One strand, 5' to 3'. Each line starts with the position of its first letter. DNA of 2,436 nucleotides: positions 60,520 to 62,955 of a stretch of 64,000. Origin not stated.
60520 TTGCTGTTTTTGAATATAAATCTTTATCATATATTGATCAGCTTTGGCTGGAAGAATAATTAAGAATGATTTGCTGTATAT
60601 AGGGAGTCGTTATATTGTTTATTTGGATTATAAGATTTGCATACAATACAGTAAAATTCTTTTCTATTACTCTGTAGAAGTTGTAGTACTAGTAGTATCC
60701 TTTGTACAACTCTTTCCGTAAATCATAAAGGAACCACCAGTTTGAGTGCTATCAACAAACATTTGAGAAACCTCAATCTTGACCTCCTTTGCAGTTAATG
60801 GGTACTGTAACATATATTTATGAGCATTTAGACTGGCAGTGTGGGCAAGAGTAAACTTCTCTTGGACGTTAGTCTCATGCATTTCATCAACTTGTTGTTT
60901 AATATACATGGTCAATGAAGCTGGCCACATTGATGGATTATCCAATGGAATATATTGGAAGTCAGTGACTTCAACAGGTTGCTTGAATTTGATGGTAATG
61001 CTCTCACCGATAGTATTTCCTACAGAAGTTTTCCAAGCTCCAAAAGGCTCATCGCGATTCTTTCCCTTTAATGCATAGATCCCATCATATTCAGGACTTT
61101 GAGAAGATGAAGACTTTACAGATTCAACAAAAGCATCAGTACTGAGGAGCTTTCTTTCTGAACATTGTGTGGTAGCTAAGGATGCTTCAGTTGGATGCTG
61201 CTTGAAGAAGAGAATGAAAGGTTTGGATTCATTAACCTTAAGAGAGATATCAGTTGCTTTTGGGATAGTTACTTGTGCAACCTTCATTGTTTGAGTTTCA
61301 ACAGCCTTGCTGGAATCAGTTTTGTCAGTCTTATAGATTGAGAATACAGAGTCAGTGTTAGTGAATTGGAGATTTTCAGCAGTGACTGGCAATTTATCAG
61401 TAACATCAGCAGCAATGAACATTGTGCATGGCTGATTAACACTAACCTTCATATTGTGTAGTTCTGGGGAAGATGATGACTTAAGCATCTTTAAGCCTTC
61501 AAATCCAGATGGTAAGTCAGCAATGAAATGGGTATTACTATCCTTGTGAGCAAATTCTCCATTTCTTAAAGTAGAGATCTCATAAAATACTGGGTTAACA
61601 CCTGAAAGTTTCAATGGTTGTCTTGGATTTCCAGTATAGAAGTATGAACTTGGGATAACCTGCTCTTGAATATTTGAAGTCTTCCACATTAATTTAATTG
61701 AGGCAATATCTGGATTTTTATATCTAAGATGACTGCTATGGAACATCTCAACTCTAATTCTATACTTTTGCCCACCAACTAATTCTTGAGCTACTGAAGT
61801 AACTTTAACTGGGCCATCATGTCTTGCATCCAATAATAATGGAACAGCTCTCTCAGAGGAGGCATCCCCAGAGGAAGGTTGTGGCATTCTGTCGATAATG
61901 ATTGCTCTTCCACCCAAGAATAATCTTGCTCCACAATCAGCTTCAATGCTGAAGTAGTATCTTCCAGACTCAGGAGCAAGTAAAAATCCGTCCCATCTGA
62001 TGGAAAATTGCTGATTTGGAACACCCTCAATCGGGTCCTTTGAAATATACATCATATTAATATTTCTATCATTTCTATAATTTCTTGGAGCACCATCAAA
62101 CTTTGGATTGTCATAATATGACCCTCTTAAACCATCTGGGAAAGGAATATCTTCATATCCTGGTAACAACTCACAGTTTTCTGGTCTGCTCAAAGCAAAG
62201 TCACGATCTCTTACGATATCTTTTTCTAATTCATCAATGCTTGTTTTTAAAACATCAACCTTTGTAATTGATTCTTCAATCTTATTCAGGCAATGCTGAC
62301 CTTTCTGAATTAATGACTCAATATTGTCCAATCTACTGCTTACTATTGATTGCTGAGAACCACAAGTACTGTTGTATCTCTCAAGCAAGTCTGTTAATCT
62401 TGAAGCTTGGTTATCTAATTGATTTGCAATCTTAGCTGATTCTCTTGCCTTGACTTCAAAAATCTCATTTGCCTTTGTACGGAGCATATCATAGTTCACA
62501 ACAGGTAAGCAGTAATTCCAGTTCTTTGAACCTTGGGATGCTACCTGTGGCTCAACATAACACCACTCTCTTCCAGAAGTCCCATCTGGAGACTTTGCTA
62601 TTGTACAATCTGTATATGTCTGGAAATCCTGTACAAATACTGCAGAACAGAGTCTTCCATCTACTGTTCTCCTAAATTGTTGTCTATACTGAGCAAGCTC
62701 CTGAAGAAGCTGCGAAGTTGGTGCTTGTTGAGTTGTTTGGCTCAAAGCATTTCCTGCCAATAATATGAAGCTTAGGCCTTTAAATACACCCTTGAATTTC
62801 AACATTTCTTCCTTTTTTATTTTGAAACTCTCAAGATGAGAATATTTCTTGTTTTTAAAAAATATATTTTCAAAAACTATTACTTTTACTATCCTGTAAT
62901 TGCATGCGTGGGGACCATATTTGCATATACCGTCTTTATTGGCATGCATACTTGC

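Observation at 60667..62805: FN2 + PA14 secreted protein: an FNPA/CCp5-type adhesion-family architecture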

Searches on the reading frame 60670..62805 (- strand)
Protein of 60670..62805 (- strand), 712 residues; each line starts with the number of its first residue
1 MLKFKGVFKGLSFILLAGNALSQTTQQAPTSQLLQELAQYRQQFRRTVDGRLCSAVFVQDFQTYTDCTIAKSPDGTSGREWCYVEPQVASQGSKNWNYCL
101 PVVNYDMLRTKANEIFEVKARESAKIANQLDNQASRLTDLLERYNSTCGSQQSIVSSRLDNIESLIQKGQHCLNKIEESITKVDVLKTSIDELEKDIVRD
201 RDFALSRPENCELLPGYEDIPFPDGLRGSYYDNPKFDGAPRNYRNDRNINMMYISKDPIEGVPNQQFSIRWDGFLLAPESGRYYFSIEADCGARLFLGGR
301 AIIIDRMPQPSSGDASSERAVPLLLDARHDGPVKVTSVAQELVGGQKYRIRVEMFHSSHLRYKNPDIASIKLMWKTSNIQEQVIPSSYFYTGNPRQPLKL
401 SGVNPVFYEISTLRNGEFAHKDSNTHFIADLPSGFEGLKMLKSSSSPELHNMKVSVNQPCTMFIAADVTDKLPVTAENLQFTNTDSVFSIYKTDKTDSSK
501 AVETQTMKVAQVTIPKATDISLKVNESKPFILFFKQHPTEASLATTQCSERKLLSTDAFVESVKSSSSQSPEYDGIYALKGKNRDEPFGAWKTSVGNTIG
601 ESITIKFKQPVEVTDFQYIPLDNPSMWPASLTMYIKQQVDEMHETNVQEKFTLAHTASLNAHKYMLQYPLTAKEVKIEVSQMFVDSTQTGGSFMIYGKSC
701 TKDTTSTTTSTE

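Call 4: search_protein_families(library=pfam, proteins=[window:60670-62805:-], max_evalue=1)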
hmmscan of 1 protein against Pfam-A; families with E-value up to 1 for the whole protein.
window:60670-62805:- (712 aa): 7 families
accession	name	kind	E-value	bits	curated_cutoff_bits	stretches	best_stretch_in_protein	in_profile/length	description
PF07691.17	PA14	-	9.1e-24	84.4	24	1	224-386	3-145/147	PA14 domain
PF00754.31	F5_F8_type_C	-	1.3e-05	25.7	28.2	1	563-681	2-114/127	F5/8 type C domain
PF10528.15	GLEYA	-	0.0012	19.6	26.2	1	267-352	1-74/91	GLEYA domain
PF02050.21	FliJ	-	0.014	16.1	28.4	1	120-182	4-70/123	Flagellar FliJ protein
PF08066.17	PMC2NT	-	0.15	13.1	23.3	1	124-177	23-76/91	PMC2NT (NUC016) domain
PF02601.20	Exonuc_VII_L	-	0.15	11.9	35.9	1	31-207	143-283/315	Exonuclease VII, large subunit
PF06825.17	HSBP1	-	0.45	10.9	28.6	0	177-197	22-43/51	Heat shock factor binding protein 1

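Call 6: find_homologous_proteins(query=window:60670-62805:-)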
Query window:60670-62805:- (712 aa): 24 proteins with E <= 0.001 among 7858 candidates.
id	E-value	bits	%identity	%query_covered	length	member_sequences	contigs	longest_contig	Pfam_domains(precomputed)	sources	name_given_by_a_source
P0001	0.0e+0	1625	100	100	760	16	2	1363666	PF00754.32,PF07691.18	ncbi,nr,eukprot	ncbi:Fibronectin II collagen-binding/PA14 domain containing protein [Cryptosporidium parvum]|nr:Fibr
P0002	0.0e+0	1387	84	98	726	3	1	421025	PF07691.18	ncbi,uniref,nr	ncbi:hypothetical protein FG379_000255 [Cryptosporidium bovis]|uniref:uncharacterized protein n=1 Ta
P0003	0.0e+0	1237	76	95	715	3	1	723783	PF07691.18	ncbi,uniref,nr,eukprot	ncbi:PA14 domain-containing protein [Cryptosporidium muris RN66]|uniref:PA14 domain-containing prote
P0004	1.0e-185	637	41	98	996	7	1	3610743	PF00754.32,PF07691.18,PF03815.25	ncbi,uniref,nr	ncbi:PA14 domain-containing protein [Toxoplasma gondii TgCatPRC2]|uniref:PA14 domain-containing prot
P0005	3.8e-176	606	40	97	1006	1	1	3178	PF00754.32,PF07691.18,PF03815.25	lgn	-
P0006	3.4e-171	589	40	95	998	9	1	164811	PF00754.32,PF07691.18,PF03815.25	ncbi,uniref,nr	ncbi:PA14 domain-containing protein [Toxoplasma gondii MAS]|uniref:PA14 domain-containing protein n=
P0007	8.3e-131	456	33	95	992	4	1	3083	PF07691.18,PF03815.25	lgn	-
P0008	3.4e-128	447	34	93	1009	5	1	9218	PF07691.18,PF03815.25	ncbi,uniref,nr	ncbi:LCCL domain-containing protein (CCp5) [Plasmodium ovale curtisi]|uniref:LCCL domain-containing 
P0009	7.5e-128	446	34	96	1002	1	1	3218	PF07691.18,PF03815.25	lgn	-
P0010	7.1e-124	433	34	94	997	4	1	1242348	PF07691.18,PF03815.25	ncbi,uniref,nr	ncbi:LCCL domain-containing protein [Plasmodium brasilianum]|uniref:LCCL domain-containing protein n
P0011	1.1e-121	426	33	94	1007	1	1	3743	PF07691.18,PF03815.25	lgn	-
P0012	3.7e-121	424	32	99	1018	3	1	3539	PF07691.18,PF03815.25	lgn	-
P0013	4.2e-119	417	31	94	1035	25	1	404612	PF07691.18,PF03815.25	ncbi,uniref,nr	ncbi:LCCL domain-containing protein [Plasmodium gaboni]|uniref:LCCL domain-containing protein n=1 Ta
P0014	3.4e-113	398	32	94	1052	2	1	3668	PF07691.18,PF03815.25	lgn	-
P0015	9.1e-112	393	33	94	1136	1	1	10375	PF07691.18,PF03815.25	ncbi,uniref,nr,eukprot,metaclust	ncbi:hypothetical protein ETH_00010425 [Eimeria tenella]|uniref:PA14 domain-containing protein n=1 T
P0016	1.7e-111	392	32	94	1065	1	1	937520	PF07691.18,PF03815.25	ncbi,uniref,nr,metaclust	ncbi:LCCL domain [Plasmodium coatneyi]|uniref:LCCL domain n=1 Tax=Plasmodium coatneyi TaxID=208452 R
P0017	3.0e-111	391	32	94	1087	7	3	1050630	PF00754.32,PF07691.18,PF03815.25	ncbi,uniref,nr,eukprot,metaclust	ncbi:LCCL domain-containing protein, putative [Plasmodium vivax]|uniref:LCCL domain-containing prote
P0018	1.9e-110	389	32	94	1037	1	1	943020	PF07691.18,PF03815.25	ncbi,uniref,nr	ncbi:LCCL domain-containing protein [Plasmodium gonderi]|uniref:LCCL domain-containing protein n=1 T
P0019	1.0e-109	386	32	94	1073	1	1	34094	PF00754.32,PF07691.18,PF03815.25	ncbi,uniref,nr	ncbi:hypothetical protein AK88_05383 [Plasmodium fragile]|uniref:PA14 domain-containing protein n=1 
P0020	3.4e-109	384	32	94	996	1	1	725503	PF07691.18,PF03815.25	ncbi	ncbi:LCCL domain, partial [Plasmodium cynomolgi strain B]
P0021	1.5e-108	382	32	94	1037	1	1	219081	PF00754.32,PF07691.18,PF03815.25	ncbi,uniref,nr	ncbi:hypothetical protein C922_04883 [Plasmodium inui San Antonio 1]|uniref:PA14 domain-containing p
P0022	3.3e-69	252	29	94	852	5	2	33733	PF00754.32,PF07691.18,PF22633.4,PF03815.25,PF24135.2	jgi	-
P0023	6.9e-68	248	28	94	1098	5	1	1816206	PF07691.18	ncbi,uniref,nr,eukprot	ncbi:cleavage and polyadenylation specificity factor subunit 5 [Babesia microti strain RI]|uniref:Cl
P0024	1.8e-8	52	42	12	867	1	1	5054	PF07691.18,PF01915.28,PF14310.13,PF00933.28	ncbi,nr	ncbi:MAG: glycoside hydrolase family 3 C-terminal domain-containing protein [Anaerolineaceae bacteri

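Call 8: list_cluster_members(proteins=[P0001, window:60670-62805:-])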
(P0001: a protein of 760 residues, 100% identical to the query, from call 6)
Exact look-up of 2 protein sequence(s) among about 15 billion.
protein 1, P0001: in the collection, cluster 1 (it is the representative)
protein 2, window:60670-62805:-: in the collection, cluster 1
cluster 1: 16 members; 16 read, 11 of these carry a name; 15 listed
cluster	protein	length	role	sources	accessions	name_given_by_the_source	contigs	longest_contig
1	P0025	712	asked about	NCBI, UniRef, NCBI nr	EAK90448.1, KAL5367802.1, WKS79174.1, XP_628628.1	CpFNPA, extracellular protein with a signal peptide, FN2 domain and an anthrax ...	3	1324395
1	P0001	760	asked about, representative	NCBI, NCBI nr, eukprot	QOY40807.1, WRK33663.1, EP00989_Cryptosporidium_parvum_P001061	Fibronectin II collagen-binding/PA14 domain containing protein [Cryptosporidium parvum] | QOY40807.1 hypothetical protein CPATCC_003700 [Cryptosporidium parvum]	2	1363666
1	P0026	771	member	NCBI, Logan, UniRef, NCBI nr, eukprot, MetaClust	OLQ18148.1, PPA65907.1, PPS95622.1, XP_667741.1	PA14 domain protein [Cryptosporidium hominis] | Fibronectin II collagen-binding/PA14 domain containing protein n=2 Tax=Cryptosporidium ... | hypothetical protein [Cryptosporidium hominis TU502]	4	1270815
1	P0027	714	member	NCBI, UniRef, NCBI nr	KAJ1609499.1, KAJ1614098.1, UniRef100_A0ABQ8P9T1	CpFNPA-like protein [Cryptosporidium canis] | CpFNPA-like protein n=1 Tax=Cryptosporidium canis TaxID=195482 RepID=A0ABQ8P9T1_9CRYT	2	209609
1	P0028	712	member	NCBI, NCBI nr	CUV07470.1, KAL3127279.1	unnamed protein product [Cryptosporidium hominis]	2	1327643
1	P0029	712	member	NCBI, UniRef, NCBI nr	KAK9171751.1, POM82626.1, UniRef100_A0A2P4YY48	PA14 domain protein [Cryptosporidium meleagridis] | PA14 domain protein n=1 Tax=Cryptosporidium meleagridis TaxID=93969 RepID=A0A2P4YY48_9CRYT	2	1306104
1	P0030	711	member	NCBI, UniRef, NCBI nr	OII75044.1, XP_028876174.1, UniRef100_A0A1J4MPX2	uncharacterized protein cubi_03154 [Cryptosporidium ubiquitum] | PA14 domain-containing protein n=1 Tax=Cryptosporidium ubiquitum TaxID=857276 ...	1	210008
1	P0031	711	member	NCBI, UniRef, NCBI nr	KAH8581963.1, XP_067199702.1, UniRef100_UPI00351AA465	PA14 domain-containing [Cryptosporidium sp. chipmunk genotype I] | PA14 domain-containing n=1 Tax=Cryptosporidium sp. chipmunk genotype I TaxID=1280935 ...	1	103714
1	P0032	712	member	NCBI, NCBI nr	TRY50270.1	Fibronectin II collagen-binding/PA14 domain containing protein [Cryptosporidium tyzzeri]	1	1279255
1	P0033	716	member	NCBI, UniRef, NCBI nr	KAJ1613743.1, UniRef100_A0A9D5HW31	CpFNPA-like protein [Cryptosporidium canis] | CpFNPA-like protein n=1 Tax=Cryptosporidium canis TaxID=195482 RepID=A0A9D5HW31_9CRYT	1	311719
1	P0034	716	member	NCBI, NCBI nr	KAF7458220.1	PA14 domain-containing protein [Cryptosporidium felis]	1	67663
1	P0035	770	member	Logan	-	-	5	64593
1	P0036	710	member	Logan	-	-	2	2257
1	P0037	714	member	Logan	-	-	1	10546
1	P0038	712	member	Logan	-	-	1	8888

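Call 13: find_encoding_contigs(protein=P0003, flank=3000, max_places=2)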
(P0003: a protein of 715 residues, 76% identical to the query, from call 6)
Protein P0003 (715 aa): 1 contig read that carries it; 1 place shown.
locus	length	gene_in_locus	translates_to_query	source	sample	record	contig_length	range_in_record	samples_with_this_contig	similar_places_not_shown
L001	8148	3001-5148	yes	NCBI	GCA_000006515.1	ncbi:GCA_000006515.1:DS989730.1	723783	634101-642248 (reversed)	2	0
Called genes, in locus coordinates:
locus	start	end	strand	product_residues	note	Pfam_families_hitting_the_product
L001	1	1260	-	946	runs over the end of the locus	PF00924:MS_channel_2nd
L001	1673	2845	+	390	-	-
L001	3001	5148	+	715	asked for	PF07691:PA14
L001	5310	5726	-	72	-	-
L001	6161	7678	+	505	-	PF01490:Aa_trans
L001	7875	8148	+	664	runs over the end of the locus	-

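Call 14: find_encoding_contigs(protein=P0002, flank=3000, max_places=2)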
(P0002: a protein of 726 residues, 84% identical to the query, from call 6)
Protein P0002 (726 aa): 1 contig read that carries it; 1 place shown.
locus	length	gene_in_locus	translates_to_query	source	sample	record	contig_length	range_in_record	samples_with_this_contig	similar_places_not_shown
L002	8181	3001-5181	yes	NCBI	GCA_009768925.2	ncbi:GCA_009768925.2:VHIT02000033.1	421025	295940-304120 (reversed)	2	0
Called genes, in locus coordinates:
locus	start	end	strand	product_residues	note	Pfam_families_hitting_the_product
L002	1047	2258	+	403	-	-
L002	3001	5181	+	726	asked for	PF07691:PA14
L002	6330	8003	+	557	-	PF01490:Aa_trans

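Call 15: find_encoding_contigs(protein=P0030, flank=3000, max_places=1)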
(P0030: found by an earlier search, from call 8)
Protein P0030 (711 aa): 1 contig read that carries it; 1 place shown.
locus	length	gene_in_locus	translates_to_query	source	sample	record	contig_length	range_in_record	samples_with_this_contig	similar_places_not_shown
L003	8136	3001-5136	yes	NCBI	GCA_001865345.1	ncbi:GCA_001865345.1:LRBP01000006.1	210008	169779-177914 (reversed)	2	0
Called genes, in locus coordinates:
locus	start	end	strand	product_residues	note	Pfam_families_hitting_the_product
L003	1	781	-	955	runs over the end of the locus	PF00924:MS_channel_2nd (weak)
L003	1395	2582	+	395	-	-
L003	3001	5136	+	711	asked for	PF07691:PA14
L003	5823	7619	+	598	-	PF01490:Aa_trans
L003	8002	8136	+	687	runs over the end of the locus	-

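Call 16: find_encoding_contigs(protein=P0034, flank=3000, max_places=1)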
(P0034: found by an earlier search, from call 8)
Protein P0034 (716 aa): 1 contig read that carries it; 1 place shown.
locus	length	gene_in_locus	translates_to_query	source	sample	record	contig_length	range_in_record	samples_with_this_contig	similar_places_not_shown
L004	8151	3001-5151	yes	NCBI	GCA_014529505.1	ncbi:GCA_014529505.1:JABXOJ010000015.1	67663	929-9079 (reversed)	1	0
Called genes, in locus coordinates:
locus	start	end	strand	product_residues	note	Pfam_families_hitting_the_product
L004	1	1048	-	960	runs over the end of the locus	PF00924:MS_channel_2nd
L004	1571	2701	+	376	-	-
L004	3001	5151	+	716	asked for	PF07691:PA14, PF00754:F5_F8_type_C (weak)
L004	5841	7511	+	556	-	PF01490:Aa_trans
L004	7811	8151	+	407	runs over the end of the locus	-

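Call 17: find_encoding_contigs(protein=P0027, flank=3000, max_places=1)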
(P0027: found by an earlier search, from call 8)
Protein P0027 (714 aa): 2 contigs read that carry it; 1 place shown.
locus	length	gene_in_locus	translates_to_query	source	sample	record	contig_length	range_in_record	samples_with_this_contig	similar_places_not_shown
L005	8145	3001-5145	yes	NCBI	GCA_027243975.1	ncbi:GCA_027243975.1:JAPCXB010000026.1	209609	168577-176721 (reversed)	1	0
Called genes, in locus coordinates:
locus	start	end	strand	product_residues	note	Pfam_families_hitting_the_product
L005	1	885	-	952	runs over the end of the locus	PF00924:MS_channel_2nd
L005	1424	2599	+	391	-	-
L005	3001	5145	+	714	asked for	PF07691:PA14, PF00754:F5_F8_type_C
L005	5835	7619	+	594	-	PF01490:Aa_trans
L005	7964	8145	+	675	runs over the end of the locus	-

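Call 20: find_homologous_proteins(query=A1, max_evalue=0.00001)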
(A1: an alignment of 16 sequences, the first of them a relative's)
Query A1 (16 sequences) (712 aa, profile of the alignment): 26 proteins with E <= 0.00001 among 8000 candidates.
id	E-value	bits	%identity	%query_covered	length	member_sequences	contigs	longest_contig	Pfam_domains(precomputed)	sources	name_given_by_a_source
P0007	0.0e+0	1545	33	95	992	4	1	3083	PF07691.18,PF03815.25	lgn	-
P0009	0.0e+0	1543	34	96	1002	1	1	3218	PF07691.18,PF03815.25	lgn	-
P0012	0.0e+0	1538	32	99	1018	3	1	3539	PF07691.18,PF03815.25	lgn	-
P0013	0.0e+0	1526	31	94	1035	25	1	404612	PF07691.18,PF03815.25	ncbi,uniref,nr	ncbi:LCCL domain-containing protein [Plasmodium gaboni]|uniref:LCCL domain-containing protein n=1 Ta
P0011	0.0e+0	1480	33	94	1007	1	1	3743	PF07691.18,PF03815.25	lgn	-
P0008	0.0e+0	1470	34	93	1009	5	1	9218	PF07691.18,PF03815.25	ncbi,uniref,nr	ncbi:LCCL domain-containing protein (CCp5) [Plasmodium ovale curtisi]|uniref:LCCL domain-containing 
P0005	0.0e+0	1423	40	97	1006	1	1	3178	PF00754.32,PF07691.18,PF03815.25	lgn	-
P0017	0.0e+0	1409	32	94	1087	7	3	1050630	PF00754.32,PF07691.18,PF03815.25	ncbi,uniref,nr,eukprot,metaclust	ncbi:LCCL domain-containing protein, putative [Plasmodium vivax]|uniref:LCCL domain-containing prote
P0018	0.0e+0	1391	32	94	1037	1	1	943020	PF07691.18,PF03815.25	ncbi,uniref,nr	ncbi:LCCL domain-containing protein [Plasmodium gonderi]|uniref:LCCL domain-containing protein n=1 T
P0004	0.0e+0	1391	41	98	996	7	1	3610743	PF00754.32,PF07691.18,PF03815.25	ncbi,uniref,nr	ncbi:PA14 domain-containing protein [Toxoplasma gondii TgCatPRC2]|uniref:PA14 domain-containing prot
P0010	0.0e+0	1390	34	94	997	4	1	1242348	PF07691.18,PF03815.25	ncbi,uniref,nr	ncbi:LCCL domain-containing protein [Plasmodium brasilianum]|uniref:LCCL domain-containing protein n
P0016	0.0e+0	1380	32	94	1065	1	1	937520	PF07691.18,PF03815.25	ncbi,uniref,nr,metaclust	ncbi:LCCL domain [Plasmodium coatneyi]|uniref:LCCL domain n=1 Tax=Plasmodium coatneyi TaxID=208452 R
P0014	0.0e+0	1371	32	94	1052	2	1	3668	PF07691.18,PF03815.25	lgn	-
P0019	0.0e+0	1351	32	94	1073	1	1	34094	PF00754.32,PF07691.18,PF03815.25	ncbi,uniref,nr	ncbi:hypothetical protein AK88_05383 [Plasmodium fragile]|uniref:PA14 domain-containing protein n=1 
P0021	0.0e+0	1348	32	94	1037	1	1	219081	PF00754.32,PF07691.18,PF03815.25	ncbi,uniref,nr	ncbi:hypothetical protein C922_04883 [Plasmodium inui San Antonio 1]|uniref:PA14 domain-containing p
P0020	0.0e+0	1268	32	94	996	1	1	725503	PF07691.18,PF03815.25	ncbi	ncbi:LCCL domain, partial [Plasmodium cynomolgi strain B]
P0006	0.0e+0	1238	40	95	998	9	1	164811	PF00754.32,PF07691.18,PF03815.25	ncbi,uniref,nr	ncbi:PA14 domain-containing protein [Toxoplasma gondii MAS]|uniref:PA14 domain-containing protein n=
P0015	0.0e+0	1131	33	94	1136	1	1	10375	PF07691.18,PF03815.25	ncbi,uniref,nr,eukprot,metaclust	ncbi:hypothetical protein ETH_00010425 [Eimeria tenella]|uniref:PA14 domain-containing protein n=1 T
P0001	0.0e+0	1080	100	100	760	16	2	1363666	PF00754.32,PF07691.18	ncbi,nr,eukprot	ncbi:Fibronectin II collagen-binding/PA14 domain containing protein [Cryptosporidium parvum]|nr:Fibr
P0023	0.0e+0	1072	28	94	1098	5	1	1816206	PF07691.18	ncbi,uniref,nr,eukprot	ncbi:cleavage and polyadenylation specificity factor subunit 5 [Babesia microti strain RI]|uniref:Cl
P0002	0.0e+0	1061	84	98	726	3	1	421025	PF07691.18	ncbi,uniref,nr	ncbi:hypothetical protein FG379_000255 [Cryptosporidium bovis]|uniref:uncharacterized protein n=1 Ta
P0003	0.0e+0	1045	76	95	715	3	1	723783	PF07691.18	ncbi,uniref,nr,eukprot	ncbi:PA14 domain-containing protein [Cryptosporidium muris RN66]|uniref:PA14 domain-containing prote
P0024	8.5e-14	69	42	12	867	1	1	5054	PF07691.18,PF01915.28,PF14310.13,PF00933.28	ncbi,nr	ncbi:MAG: glycoside hydrolase family 3 C-terminal domain-containing protein [Anaerolineaceae bacteri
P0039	4.0e-11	60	24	26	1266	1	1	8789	PF07691.18,PF02366.25,PF24684.2,PF01436.28,PF08450.19,PF13231.13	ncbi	-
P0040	1.2e-9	55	29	23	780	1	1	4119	PF07624.17,PF07691.18,PF07627.17,PF07637.17,PF13442.12,PF07631.17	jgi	jgi:cytochrome c553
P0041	8.1e-6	42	27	23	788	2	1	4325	PF07624.17,PF07691.18,PF07627.17,PF07637.17,PF13442.12,PF07631.17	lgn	-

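Call 38: search_protein_representatives(protein=window:60670-62805:-)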
Query: 712 residues. Proteins with E-value up to 0.001 (for the whole library): 5825; up to 1e-10: 1517; up to 1e-30: 109. The best 150 are listed.
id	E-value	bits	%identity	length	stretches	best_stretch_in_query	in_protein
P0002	0.0e+00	1386.9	83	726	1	1-711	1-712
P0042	8.6e-145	500.3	41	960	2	73-709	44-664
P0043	9.5e-139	480.4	38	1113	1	32-707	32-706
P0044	2.3e-135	469.2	38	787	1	129-701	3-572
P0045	7.9e-131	454.2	38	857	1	24-704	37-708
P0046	2.5e-124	432.7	33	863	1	26-703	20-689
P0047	3.3e-120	419.1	38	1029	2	105-701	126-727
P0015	2.9e-112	392.8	36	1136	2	214-702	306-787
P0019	3.3e-110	386.0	36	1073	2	27-364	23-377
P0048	1.2e-104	367.6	34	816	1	36-703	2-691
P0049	2.5e-104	366.6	36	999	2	16-372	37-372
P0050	4.4e-98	346.0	32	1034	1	29-703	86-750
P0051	2.5e-88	313.8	29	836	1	34-709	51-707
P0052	3.1e-83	296.9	32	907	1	128-701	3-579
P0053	1.8e-79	284.4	29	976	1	32-701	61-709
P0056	1.0e-71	258.9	28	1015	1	25-708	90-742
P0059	1.4e-63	232.0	32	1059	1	41-629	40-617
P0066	3.3e-56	207.6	29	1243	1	40-701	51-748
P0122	2.0e-34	135.6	26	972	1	33-701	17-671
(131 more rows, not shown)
